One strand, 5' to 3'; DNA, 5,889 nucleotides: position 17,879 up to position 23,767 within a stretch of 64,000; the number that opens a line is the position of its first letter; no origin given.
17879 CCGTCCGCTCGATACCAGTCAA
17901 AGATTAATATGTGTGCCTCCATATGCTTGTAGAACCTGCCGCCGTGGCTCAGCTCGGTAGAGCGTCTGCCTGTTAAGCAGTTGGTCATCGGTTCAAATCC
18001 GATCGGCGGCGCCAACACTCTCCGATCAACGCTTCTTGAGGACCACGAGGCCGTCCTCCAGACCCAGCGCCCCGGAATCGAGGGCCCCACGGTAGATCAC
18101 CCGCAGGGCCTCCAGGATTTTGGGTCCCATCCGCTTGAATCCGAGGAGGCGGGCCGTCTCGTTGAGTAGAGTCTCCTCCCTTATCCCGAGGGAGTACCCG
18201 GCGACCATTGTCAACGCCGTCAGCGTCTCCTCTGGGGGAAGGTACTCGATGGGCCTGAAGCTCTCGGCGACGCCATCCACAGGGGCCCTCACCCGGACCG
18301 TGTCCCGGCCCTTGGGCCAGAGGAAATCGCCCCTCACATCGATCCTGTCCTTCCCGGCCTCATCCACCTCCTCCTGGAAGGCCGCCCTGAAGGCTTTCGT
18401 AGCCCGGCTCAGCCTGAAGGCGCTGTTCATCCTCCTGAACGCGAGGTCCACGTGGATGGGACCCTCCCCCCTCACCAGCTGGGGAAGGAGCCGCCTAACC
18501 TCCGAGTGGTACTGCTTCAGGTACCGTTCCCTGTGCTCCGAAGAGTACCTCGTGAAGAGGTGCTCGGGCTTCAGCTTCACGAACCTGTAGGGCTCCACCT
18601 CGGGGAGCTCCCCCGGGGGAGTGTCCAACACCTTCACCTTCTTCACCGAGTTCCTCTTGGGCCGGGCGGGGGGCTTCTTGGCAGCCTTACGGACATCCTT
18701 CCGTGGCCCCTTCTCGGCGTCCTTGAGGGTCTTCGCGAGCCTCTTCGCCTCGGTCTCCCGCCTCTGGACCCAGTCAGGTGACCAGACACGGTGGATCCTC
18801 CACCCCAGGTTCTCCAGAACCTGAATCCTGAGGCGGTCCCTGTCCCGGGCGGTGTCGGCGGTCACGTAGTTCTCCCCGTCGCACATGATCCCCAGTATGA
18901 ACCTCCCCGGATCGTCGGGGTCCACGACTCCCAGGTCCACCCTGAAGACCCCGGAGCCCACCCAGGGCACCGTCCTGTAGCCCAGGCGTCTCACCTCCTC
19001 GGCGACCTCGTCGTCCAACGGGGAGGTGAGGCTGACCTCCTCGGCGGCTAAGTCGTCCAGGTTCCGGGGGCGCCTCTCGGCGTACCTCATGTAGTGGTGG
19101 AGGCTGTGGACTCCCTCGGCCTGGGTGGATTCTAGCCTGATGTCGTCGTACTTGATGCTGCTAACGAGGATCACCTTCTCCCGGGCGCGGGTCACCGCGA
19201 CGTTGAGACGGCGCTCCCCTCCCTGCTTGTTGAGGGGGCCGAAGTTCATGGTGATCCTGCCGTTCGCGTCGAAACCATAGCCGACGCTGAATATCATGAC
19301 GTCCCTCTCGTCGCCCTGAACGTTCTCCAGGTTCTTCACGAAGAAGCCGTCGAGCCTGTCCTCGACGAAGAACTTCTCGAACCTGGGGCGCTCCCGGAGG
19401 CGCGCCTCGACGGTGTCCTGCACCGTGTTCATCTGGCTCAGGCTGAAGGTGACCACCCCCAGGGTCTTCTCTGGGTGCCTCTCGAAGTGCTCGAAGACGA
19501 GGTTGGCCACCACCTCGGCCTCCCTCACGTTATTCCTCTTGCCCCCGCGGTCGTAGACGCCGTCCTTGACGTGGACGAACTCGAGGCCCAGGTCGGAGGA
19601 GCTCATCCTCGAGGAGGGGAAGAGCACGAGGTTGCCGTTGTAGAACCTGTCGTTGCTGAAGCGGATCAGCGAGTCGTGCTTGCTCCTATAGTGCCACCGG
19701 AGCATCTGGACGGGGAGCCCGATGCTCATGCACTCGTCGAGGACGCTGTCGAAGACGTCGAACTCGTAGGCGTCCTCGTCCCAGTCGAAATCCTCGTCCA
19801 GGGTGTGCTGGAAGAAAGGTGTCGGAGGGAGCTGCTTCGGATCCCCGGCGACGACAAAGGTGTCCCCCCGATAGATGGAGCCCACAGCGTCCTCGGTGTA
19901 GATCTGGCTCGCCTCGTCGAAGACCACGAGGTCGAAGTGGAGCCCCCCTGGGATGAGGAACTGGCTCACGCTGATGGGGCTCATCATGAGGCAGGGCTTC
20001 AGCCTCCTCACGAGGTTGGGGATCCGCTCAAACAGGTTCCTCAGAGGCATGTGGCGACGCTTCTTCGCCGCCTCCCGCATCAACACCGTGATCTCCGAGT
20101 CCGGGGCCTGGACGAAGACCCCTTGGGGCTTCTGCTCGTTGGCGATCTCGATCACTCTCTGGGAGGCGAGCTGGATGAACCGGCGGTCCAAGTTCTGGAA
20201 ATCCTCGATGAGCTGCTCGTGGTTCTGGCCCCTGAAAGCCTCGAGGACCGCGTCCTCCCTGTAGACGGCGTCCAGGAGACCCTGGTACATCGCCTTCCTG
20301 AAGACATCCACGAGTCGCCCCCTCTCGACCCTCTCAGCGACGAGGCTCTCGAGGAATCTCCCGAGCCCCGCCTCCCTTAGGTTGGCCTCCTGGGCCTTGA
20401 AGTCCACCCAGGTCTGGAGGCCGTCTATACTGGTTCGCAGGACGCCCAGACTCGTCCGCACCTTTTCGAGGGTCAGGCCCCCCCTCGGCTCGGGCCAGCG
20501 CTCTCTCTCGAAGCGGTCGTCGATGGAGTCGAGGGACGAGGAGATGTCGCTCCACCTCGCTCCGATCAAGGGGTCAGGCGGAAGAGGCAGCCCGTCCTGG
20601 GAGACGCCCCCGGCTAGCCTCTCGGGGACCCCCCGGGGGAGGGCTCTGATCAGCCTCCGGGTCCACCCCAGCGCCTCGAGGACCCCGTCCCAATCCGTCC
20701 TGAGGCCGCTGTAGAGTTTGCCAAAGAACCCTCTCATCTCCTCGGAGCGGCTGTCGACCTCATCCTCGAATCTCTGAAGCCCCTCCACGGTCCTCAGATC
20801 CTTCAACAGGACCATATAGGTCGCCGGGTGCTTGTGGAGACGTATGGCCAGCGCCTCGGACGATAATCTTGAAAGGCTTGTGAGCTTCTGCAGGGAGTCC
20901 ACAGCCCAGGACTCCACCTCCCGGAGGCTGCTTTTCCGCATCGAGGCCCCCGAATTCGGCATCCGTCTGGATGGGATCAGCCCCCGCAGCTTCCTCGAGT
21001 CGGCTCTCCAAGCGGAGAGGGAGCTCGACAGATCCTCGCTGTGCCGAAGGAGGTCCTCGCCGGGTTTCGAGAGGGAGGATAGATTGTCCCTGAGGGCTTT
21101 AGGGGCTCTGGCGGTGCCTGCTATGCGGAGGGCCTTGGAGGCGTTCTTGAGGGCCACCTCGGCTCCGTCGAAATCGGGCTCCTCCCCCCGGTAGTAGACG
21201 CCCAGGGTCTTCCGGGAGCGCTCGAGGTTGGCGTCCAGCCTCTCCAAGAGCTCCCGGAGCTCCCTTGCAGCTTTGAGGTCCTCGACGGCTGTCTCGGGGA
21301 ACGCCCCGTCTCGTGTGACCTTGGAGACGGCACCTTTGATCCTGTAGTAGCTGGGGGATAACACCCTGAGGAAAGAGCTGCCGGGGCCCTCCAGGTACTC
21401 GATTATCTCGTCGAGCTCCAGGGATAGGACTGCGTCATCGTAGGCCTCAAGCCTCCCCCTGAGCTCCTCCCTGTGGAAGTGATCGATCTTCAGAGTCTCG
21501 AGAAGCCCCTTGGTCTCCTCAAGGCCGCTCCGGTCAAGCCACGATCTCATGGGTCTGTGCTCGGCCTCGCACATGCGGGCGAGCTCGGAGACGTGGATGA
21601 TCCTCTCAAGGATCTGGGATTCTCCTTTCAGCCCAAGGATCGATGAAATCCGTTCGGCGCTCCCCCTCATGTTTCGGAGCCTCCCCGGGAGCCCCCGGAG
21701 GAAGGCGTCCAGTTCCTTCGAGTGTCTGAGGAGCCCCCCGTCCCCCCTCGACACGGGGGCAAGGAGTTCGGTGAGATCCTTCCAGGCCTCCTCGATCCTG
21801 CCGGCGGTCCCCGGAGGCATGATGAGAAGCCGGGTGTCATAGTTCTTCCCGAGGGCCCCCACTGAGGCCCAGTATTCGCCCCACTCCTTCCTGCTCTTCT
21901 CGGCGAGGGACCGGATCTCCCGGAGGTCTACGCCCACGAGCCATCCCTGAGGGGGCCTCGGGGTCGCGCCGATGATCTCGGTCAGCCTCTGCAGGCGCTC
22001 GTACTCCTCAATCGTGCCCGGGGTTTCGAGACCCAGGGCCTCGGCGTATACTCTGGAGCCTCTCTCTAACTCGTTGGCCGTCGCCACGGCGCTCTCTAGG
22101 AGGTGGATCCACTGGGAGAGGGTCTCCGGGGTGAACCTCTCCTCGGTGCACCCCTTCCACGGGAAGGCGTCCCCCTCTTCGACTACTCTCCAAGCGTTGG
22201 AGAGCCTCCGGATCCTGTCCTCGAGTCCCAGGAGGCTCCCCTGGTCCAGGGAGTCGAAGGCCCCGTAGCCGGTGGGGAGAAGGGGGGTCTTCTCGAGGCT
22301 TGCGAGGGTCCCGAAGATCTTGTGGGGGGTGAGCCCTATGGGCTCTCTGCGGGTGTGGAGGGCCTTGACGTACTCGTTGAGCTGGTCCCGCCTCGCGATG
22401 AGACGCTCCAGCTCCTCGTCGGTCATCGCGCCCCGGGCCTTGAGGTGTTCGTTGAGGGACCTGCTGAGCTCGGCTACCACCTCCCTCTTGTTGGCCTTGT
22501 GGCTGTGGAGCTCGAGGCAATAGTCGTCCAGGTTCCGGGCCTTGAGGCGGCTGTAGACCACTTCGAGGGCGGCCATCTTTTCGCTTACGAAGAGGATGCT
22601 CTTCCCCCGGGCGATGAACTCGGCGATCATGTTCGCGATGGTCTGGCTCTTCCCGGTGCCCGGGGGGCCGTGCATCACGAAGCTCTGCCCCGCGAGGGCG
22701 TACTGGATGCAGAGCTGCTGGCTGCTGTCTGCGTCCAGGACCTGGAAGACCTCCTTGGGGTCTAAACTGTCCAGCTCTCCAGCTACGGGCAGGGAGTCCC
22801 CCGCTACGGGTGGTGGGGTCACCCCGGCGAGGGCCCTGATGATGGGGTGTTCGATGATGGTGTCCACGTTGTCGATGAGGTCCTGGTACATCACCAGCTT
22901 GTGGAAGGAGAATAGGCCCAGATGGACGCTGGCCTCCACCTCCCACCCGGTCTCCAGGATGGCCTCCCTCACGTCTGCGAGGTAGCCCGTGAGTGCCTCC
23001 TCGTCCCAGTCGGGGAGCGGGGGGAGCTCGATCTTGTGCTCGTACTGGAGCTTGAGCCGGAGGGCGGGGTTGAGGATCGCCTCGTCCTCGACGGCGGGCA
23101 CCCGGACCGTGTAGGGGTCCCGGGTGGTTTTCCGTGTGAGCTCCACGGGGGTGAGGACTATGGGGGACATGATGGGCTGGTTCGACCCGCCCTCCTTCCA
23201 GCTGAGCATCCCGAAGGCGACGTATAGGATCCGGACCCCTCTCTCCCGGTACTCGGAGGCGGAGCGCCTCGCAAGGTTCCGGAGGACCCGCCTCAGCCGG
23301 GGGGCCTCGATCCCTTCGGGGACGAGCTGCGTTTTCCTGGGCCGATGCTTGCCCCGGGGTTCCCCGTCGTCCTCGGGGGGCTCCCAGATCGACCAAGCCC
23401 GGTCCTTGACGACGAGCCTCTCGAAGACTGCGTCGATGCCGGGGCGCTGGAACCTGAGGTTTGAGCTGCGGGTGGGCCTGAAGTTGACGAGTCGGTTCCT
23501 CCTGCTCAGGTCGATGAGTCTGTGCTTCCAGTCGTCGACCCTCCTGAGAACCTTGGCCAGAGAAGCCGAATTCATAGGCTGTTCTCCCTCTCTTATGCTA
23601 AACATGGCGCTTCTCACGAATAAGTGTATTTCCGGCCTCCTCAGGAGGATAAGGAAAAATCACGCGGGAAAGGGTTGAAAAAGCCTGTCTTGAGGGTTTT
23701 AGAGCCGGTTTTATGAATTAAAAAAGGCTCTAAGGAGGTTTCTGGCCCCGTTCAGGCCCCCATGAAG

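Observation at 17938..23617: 1.85k-aa single-gene helicase-nuclease (DUF4011 / Upf1-like SF1 helicase / REase fold / DUF3320) abutting tRNA-Asn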

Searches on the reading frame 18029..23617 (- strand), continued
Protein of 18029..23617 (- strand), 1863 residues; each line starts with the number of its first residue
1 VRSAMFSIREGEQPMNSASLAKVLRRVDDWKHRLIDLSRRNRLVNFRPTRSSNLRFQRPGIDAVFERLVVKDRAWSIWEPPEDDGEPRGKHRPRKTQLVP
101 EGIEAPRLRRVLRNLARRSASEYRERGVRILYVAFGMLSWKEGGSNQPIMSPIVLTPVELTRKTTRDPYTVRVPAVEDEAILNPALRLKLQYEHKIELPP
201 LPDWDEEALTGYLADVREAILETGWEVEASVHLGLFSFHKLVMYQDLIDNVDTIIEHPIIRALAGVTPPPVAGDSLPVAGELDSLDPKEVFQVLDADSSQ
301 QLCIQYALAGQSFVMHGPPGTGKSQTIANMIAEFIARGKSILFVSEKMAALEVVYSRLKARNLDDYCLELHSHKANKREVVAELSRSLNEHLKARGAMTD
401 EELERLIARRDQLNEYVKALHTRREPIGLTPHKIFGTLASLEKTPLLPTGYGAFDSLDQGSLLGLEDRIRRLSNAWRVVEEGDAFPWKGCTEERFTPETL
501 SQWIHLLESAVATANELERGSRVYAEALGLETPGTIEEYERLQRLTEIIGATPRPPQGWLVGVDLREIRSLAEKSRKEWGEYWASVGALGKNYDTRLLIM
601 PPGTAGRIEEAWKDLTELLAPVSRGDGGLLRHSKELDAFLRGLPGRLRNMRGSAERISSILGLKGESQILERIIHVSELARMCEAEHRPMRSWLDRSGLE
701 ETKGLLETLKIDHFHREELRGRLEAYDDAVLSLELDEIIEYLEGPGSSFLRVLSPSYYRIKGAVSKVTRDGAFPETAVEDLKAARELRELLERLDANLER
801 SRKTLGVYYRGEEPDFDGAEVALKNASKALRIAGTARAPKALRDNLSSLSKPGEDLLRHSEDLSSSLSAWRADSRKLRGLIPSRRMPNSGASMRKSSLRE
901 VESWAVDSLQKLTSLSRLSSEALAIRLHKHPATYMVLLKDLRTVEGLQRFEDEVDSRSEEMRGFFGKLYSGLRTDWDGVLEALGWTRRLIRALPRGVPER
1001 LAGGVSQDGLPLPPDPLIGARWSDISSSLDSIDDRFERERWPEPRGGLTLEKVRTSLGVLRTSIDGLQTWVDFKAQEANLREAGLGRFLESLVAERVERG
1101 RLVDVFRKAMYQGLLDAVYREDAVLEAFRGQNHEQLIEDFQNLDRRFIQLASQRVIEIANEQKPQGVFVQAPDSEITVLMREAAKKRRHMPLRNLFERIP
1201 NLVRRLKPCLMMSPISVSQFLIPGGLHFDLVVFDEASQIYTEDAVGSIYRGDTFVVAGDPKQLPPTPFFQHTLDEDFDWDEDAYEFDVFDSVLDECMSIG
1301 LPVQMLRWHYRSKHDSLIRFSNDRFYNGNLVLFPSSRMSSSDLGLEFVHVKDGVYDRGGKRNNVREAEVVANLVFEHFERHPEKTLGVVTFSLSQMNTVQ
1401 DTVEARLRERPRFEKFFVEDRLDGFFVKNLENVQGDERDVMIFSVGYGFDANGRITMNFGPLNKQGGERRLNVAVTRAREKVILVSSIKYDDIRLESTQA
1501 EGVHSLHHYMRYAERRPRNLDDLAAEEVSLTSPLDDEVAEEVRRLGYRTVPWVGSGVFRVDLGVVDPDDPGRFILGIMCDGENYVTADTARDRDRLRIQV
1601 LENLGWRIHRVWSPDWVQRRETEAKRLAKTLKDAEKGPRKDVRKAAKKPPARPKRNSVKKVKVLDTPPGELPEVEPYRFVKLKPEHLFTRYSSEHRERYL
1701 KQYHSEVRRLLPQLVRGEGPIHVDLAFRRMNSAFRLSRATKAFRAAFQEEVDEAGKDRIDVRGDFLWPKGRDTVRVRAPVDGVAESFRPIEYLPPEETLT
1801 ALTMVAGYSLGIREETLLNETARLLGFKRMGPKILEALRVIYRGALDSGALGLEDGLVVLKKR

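Call 49: search_dna_similar(query=window:18029-23575:-, collection=plasmids, mode=protein, max_rows=40, max_evalue=1e-20)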
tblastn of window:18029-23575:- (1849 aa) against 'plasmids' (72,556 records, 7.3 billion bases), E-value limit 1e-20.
Records with a match: 467; places in all: 489; records where one place covers at least 80% of the query: 0.
Best place of each record, by identity: <60% 467.
By first word of the organism name: Klebsiella 242; Ralstonia 105; Rhizobium 20; Acinetobacter 16; Raoultella 10; Mesorhizobium 6; Paracoccus 6; Vibrio 5; Thioclava 4; Paraburkholderia 3; and 40 more.
By predicted mobility (MOB-suite, as given by PLSDB): conjugative 212; non-mobilizable 136; mobilizable 119.
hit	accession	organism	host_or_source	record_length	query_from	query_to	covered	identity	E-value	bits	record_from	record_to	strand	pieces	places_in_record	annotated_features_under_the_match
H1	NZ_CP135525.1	Halomontanus rarus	Salt lake,Salt lake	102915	11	1837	78%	35.0%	4e-134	718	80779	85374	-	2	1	DUF4011 domain-containing protein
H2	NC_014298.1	Halalkalicoccus jeotgali B3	-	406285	11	1820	77%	35.1%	8e-137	720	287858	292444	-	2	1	DUF4011 domain-containing protein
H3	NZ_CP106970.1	Haloferax alexandrinus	-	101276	11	1841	72%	34.9%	5e-130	703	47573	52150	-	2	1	DUF4011 domain-containing protein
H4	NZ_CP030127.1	Indioceanicola profundi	sediment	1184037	20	1824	70%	35.4%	1e-112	629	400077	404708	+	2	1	none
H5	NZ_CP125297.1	Paraburkholderia sabiae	Mimosa caesalpiniifolia,cell ...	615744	111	1820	72%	33.8%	6e-103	573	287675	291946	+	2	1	DUF3320 domain-containing protein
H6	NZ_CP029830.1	Azospirillum ramasamyi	single cell,Cow dung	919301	12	1820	71%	34.3%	1e-113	608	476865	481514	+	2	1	DUF3320 domain-containing protein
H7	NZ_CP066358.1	Sinorhizobium meliloti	Medicago lupulina L.,nodules of ...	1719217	111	1825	71%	34.4%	1e-117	610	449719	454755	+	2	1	none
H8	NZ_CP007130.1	Gemmatirosa kalamazoonensis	-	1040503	13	1838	63%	38.2%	4e-96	637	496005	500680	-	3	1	record has no annotation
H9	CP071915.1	Ralstonia solanacearum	Pogostemon cablin,Single strain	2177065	111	1820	68%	34.9%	4e-110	590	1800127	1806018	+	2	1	IS5-like element IS1421 family transposase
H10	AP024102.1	Ralstonia solanacearum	-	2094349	111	1820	68%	34.9%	4e-110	589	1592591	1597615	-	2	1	hypothetical protein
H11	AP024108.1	Ralstonia solanacearum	-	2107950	111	1820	68%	34.9%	4e-110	589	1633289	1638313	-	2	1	hypothetical protein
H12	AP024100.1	Ralstonia solanacearum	-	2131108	111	1820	68%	34.9%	4e-110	589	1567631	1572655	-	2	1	hypothetical protein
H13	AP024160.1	Ralstonia solanacearum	Zingiber officinale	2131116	111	1820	68%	34.9%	4e-110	589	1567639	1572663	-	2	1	hypothetical protein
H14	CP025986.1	Ralstonia solanacearum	Cucurbita maxima,culture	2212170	111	1820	68%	34.9%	4e-110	589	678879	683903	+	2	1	helicase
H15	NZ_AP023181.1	Paraburkholderia sp. PGU19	Physopelta gutta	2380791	12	1724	65%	36.6%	2e-111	621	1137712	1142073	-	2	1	none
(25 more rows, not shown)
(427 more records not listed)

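Call 55: search_protein_families(library=ncbifam, proteins=[P0010, P0033, P0049, P0068, P0077], max_evalue=1e-50)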
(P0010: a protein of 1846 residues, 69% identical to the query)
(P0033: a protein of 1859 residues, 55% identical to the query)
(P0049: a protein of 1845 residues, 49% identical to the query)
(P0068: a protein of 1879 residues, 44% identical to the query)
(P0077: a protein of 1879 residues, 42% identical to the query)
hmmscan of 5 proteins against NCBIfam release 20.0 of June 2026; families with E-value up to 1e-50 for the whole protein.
P0010 (1846 aa): 2 families
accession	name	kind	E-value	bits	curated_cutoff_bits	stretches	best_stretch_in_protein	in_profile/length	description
NF058533.1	antiphage_ProA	equivalog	0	1352.9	1500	2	903-1812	979-1903/1903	anti-phage protein ProA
NF042953.1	Hhe_antiphage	equivalog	1e-262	875.2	2000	1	93-1624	125-1686/1797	DUF4011 domain-containing anti-phage protein Hhe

P0033 (1859 aa): 2 families
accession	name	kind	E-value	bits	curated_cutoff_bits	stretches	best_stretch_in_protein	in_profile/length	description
NF058533.1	antiphage_ProA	equivalog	0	1346.1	1500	2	916-1824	983-1903/1903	anti-phage protein ProA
NF042953.1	Hhe_antiphage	equivalog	7.4e-247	822.6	2000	1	102-1629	127-1682/1797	DUF4011 domain-containing anti-phage protein Hhe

P0049 (1845 aa): 2 families
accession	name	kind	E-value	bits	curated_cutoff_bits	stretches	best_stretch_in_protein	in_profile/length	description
NF058533.1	antiphage_ProA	equivalog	0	1271.7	1500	2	838-1808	915-1899/1903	anti-phage protein ProA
NF042953.1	Hhe_antiphage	equivalog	6.4e-245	816.2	2000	1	93-1664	124-1729/1797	DUF4011 domain-containing anti-phage protein Hhe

P0068 (1879 aa): 2 families
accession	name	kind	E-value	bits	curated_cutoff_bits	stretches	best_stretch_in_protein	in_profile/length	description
NF058533.1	antiphage_ProA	equivalog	0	1377.1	1500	2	928-1846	986-1902/1903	anti-phage protein ProA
NF042953.1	Hhe_antiphage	equivalog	1.4e-262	874.7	2000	1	108-1666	125-1703/1797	DUF4011 domain-containing anti-phage protein Hhe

P0077 (1879 aa): 2 families
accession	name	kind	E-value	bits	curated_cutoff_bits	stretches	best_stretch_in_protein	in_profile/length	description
NF058533.1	antiphage_ProA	equivalog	0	1429.3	1500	2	870-1846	923-1902/1903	anti-phage protein ProA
NF042953.1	Hhe_antiphage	equivalog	4e-258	860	2000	2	1053-1697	1096-1732/1797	DUF4011 domain-containing anti-phage protein Hhe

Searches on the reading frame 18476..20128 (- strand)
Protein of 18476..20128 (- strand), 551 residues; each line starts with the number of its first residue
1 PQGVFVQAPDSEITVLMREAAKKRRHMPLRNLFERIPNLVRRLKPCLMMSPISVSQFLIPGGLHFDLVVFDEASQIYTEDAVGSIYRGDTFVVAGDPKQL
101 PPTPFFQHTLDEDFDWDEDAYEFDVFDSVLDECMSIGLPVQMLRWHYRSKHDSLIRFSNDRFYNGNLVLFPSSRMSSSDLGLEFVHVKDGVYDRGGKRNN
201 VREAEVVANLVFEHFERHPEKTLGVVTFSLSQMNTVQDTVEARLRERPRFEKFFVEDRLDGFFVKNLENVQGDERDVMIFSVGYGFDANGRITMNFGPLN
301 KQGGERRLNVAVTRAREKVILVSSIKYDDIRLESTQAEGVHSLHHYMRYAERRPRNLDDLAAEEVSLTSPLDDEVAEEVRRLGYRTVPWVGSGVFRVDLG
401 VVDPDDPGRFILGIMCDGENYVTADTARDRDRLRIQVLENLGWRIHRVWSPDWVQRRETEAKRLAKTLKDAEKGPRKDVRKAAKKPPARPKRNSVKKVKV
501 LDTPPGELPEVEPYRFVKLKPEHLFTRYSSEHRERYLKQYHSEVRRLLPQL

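Call 51: search_dna_similar(query=window:18476-20128:-, collection=plasmids, mode=protein, max_rows=60, rows=spread, max_evalue=1e-20)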
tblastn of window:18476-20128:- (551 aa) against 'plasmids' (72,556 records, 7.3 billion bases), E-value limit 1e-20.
Records with a match: 459; places in all: 465; records where one place covers at least 80% of the query: 405.
Best place of each record, by identity: <60% 459.
By first word of the organism name: Klebsiella 238; Ralstonia 102; Rhizobium 20; Acinetobacter 16; Raoultella 10; Paracoccus 6; Vibrio 5; Mesorhizobium 5; Thioclava 4; Paraburkholderia 3; and 40 more.
By predicted mobility (MOB-suite, as given by PLSDB): conjugative 208; non-mobilizable 135; mobilizable 116.
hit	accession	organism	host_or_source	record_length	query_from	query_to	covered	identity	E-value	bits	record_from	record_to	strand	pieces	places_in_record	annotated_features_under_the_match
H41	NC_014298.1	Halalkalicoccus jeotgali B3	-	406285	8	465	83%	48.8%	5e-120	397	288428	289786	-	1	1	DUF4011 domain-containing protein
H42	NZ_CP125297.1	Paraburkholderia sabiae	Mimosa caesalpiniifolia,cell ...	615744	1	479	87%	43.4%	5e-103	347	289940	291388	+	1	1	DUF3320 domain-containing protein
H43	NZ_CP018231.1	Rhizobium leguminosarum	Vavilovia formosa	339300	11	469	83%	44.6%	7e-107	358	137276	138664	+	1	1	DUF3320 domain-containing protein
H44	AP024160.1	Ralstonia solanacearum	Zingiber officinale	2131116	13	456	81%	46.1%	1e-103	349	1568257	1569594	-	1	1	hypothetical protein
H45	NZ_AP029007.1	Ralstonia pseudosolanacearum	-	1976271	13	456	81%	46.1%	1e-103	349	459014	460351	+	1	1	none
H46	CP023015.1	Ralstonia solanacearum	Solanum tuberosum,single cell,Potato ...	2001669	13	456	81%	46.1%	1e-103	349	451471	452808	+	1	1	helicase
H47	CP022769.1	Ralstonia solanacearum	Solanum tuberosum,single cell,Potato ...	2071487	13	456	81%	46.1%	1e-103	349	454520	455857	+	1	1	helicase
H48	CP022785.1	Ralstonia solanacearum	Solanum tuberosum,single cell,Potato ...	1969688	13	456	81%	46.1%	2e-103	349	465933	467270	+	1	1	none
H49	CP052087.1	Ralstonia solanacearum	tomato,cell culture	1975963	13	456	81%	45.9%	3e-103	348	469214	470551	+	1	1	none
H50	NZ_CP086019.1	Ralstonia sp. RS642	sunflower,cell culture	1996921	13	456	81%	45.9%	4e-103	348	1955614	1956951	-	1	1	none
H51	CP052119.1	Ralstonia solanacearum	tomato,cell culture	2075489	13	456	81%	45.9%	4e-103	348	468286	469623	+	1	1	none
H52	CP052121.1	Ralstonia solanacearum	tomato,cell culture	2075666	13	456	81%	45.9%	4e-103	348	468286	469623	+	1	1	none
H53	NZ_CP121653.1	Rhizobium sp. CB3171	Calliandra calothyrsus,cell culture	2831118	13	472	83%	44.0%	2e-108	363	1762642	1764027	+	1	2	record has no annotation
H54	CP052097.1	Ralstonia solanacearum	tomato,cell culture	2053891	20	456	79%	45.9%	3e-102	345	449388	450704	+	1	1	none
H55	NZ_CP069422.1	Aristaeella lactis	Bos taurus,Bovine rumen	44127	8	475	85%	42.6%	1e-106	358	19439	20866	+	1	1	DUF4011 domain-containing protein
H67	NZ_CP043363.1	Klebsiella pneumoniae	Homo sapiens,culture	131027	11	453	80%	42.9%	3e-90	311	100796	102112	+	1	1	hhe: DUF4011 domain-containing anti-phage protein Hhe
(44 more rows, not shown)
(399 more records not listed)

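Call 52: get_annotated_region(hit=H67, flank=6000)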
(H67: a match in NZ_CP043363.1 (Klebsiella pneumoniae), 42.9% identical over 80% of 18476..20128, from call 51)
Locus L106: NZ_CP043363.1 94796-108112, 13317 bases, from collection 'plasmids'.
description: Klebsiella pneumoniae strain WCHKP085104 plasmid pKPC2_085104, complete sequence
organism: Klebsiella pneumoniae (NCBI taxid 573)
taxonomy: Bacteria; Pseudomonadota; Gammaproteobacteria; Enterobacterales; Enterobacteriaceae; Klebsiella; Klebsiella pneumoniae
host: -; source: Homo sapiens,culture; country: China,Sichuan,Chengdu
typing (MOB-suite, as given by PLSDB): conjugative; replicon IncFII,IncR,IncU,rep_cluster_1418,rep_cluster_2183; relaxase MOBF,MOBF; mating-pair formation MPF_F
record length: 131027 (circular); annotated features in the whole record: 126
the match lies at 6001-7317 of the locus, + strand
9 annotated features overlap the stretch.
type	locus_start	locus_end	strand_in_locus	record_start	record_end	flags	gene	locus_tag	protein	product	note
CDS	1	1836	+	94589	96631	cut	-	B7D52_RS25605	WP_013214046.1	DUF262 domain-containing protein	-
CDS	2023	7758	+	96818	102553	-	hhe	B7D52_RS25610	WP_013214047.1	DUF4011 domain-containing anti-phage protein Hhe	GO:0051607 - defense response to virus [Evidence IEA]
CDS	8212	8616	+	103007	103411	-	-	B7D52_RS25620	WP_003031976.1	transposase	GO:0006313 - DNA transposition [Evidence IEA]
CDS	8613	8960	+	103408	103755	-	tnpB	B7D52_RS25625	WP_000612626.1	IS66 family insertion sequence element accessory protein TnpB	-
CDS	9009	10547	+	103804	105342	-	-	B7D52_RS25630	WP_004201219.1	IS66-like element ISKpn24 family transposase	GO:0006313 - DNA transposition [Evidence IEA]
CDS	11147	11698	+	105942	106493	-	-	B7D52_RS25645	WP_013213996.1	phospholipase D family protein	-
CDS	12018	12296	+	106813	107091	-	-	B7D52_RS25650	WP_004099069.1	replication regulatory protein RepA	-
CDS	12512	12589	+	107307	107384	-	tap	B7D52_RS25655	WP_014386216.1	RepA leader peptide Tap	GO:0006276 - plasmid maintenance [Evidence IEA]; GO:0031556 - transcriptional attenuation by ribosome [Evidence IEA]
CDS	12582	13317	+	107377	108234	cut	repA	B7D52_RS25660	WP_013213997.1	incFII family plasmid replication initiator RepA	GO:0006276 - plasmid maintenance [Evidence IEA]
